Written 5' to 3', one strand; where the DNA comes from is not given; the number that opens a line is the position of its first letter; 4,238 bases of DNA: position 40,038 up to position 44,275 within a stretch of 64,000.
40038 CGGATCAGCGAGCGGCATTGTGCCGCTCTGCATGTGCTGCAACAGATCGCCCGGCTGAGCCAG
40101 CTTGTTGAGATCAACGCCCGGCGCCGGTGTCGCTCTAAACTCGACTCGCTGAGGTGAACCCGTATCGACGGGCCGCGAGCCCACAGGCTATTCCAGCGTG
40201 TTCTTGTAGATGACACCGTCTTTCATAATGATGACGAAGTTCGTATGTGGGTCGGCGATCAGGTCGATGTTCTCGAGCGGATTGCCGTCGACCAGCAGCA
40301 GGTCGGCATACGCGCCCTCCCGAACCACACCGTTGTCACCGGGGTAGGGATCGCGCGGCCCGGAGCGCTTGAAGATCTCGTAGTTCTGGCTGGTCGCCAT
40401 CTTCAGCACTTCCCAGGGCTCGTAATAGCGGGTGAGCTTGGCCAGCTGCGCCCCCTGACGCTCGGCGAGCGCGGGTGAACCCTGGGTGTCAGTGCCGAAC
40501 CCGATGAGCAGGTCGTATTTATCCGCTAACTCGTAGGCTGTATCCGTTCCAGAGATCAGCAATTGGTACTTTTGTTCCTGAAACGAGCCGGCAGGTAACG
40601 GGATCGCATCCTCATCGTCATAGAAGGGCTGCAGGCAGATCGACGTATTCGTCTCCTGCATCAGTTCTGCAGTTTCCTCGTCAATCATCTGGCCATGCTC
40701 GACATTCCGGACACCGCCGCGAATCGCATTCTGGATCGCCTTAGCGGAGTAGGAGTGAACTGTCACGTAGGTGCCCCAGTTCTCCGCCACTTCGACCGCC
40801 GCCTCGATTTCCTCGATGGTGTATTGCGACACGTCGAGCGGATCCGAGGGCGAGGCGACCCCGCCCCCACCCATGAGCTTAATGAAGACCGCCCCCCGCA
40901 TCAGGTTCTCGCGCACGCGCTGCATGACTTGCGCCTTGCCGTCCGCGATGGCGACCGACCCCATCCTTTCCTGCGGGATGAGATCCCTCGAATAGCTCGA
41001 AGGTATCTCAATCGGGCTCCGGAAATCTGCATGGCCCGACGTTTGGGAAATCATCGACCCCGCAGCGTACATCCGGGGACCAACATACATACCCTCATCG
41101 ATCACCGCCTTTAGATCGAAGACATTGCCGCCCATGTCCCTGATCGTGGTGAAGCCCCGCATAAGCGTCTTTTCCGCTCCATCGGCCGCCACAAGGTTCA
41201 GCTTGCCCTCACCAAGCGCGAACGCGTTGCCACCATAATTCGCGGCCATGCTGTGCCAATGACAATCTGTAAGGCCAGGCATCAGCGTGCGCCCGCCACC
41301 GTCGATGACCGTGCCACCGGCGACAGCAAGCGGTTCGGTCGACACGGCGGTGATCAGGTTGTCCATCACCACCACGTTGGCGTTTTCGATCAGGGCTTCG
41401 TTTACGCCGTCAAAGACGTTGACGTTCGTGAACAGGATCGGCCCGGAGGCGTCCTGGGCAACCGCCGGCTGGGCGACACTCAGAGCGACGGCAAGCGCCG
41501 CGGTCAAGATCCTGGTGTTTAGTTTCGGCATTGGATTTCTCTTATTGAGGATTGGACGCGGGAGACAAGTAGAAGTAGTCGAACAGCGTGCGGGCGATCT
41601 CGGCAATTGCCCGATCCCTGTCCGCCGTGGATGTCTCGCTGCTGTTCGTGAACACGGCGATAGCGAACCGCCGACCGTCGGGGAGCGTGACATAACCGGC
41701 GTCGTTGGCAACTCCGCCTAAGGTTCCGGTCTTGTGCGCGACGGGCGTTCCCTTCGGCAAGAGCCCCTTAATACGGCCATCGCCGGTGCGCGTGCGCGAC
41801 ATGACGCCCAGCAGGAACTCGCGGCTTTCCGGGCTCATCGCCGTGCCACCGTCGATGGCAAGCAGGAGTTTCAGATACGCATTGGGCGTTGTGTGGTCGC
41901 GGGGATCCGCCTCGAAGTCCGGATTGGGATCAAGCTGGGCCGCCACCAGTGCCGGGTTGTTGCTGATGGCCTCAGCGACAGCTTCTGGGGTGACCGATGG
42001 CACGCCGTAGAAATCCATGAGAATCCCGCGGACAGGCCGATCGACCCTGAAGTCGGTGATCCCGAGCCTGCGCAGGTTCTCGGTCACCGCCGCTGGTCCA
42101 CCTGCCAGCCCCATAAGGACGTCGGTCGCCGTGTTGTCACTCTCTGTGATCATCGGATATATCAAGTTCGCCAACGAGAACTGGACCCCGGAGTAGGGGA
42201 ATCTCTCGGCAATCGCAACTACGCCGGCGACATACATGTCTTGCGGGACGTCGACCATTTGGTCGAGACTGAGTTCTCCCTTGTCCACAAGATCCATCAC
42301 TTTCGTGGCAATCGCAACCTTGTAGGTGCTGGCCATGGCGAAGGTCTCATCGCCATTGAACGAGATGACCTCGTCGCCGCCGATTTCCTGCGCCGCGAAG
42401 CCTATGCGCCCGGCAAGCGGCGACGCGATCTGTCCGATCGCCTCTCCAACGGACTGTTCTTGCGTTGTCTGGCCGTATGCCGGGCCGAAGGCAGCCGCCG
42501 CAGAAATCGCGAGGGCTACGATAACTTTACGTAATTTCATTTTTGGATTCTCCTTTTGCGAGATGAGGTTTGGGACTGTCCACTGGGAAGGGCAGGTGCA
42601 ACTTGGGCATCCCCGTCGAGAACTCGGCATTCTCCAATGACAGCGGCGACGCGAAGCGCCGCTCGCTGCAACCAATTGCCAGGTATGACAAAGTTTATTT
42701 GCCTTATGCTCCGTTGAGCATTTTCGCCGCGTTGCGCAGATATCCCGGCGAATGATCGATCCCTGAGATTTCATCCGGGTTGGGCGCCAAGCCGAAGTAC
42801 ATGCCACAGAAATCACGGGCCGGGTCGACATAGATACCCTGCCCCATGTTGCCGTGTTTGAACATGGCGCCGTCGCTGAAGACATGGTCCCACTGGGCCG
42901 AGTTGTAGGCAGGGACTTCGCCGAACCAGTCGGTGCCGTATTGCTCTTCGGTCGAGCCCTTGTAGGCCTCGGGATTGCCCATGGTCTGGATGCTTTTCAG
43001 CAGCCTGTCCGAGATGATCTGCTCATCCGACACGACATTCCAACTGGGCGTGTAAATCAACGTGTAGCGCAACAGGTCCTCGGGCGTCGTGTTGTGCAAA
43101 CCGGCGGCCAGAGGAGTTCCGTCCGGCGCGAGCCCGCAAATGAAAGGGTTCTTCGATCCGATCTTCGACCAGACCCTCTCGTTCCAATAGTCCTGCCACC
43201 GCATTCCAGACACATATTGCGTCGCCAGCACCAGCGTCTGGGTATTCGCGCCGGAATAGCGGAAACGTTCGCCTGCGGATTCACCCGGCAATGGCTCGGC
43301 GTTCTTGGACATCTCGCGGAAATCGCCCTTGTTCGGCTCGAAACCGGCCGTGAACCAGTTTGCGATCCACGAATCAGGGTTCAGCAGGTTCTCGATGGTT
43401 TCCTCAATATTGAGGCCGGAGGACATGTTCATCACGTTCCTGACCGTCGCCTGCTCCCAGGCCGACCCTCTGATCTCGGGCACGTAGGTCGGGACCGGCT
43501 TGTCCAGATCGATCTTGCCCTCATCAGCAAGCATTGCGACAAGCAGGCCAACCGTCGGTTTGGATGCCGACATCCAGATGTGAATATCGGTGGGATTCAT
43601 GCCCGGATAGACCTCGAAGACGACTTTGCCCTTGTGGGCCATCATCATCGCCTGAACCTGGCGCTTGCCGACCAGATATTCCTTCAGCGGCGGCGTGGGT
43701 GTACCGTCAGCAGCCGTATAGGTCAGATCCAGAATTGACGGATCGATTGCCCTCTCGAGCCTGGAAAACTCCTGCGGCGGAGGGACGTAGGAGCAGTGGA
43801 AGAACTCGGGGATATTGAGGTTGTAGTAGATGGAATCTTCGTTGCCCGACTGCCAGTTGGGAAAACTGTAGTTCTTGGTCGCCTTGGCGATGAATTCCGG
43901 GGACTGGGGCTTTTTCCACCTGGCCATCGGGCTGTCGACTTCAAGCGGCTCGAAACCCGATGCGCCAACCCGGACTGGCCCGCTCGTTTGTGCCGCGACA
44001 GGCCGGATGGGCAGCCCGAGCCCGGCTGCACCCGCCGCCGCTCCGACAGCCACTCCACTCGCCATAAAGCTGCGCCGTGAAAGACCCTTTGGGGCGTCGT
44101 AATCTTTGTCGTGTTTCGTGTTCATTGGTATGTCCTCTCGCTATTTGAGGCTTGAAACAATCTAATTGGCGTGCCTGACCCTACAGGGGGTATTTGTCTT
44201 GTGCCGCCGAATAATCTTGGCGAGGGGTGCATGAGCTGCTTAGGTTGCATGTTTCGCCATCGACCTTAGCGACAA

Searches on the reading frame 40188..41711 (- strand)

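Call 18: search_protein_families(library=pfam, proteins=[window:40188-41711:-], max_evalue=0.001)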
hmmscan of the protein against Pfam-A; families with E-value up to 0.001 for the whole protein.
window:40188-41711:- (507 aa): 2 families
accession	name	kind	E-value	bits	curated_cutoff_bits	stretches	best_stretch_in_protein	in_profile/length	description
PF01979.26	Amidohydro_1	-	1.2e-29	104.1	25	1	142-501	1-335/345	Amidohydrolase family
PF07969.17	Amidohydro_3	-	4.2e-11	43.4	29.7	1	273-479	233-449/472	Amidohydrolase family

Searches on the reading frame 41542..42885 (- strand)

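Call 18: search_protein_families(library=pfam, proteins=[window:41542-42885:-], max_evalue=0.001)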
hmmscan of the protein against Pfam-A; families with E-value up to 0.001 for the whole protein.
window:41542-42885:- (447 aa): 4 families
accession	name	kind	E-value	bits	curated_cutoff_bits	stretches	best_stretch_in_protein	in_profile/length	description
PF13354.11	Beta-lactamase2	-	1.1e-49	169.1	22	1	163-413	2-214/214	Beta-lactamase enzyme family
PF00144.29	Beta-lactamase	-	3.6e-14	53.1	27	2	320-431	206-328/329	Beta-lactamase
PF02113.21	Peptidase_S13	-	1.9e-07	30.6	22.8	1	381-432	390-442/444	D-Ala-D-Ala carboxypeptidase 3 (S13) family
PF00768.25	Peptidase_S11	-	0.00049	20.1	27.6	1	176-257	29-111/239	D-alanyl-D-alanine carboxypeptidase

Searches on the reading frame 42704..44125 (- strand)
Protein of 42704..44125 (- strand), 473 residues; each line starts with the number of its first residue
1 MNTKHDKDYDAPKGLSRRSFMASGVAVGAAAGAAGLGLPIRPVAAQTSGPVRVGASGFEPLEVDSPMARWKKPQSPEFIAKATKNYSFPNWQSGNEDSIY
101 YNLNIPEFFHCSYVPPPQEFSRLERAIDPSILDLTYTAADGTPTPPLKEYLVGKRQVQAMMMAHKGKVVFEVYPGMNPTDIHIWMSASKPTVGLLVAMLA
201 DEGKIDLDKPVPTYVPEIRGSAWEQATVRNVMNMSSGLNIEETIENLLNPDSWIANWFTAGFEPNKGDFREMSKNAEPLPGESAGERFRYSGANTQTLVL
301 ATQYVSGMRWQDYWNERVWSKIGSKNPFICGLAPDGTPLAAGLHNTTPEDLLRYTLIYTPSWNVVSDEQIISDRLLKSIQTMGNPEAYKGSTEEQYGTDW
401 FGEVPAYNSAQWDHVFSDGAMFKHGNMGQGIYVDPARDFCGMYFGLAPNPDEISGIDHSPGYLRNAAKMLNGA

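Call 18: search_protein_families(library=pfam, proteins=[window:42704-44125:-], max_evalue=0.001)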
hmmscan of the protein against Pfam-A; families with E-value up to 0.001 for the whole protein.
window:42704-44125:- (473 aa): 1 family
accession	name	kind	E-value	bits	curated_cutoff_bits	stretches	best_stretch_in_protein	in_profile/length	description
PF00144.29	Beta-lactamase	-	1.3e-29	103.9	27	1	159-443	18-306/329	Beta-lactamase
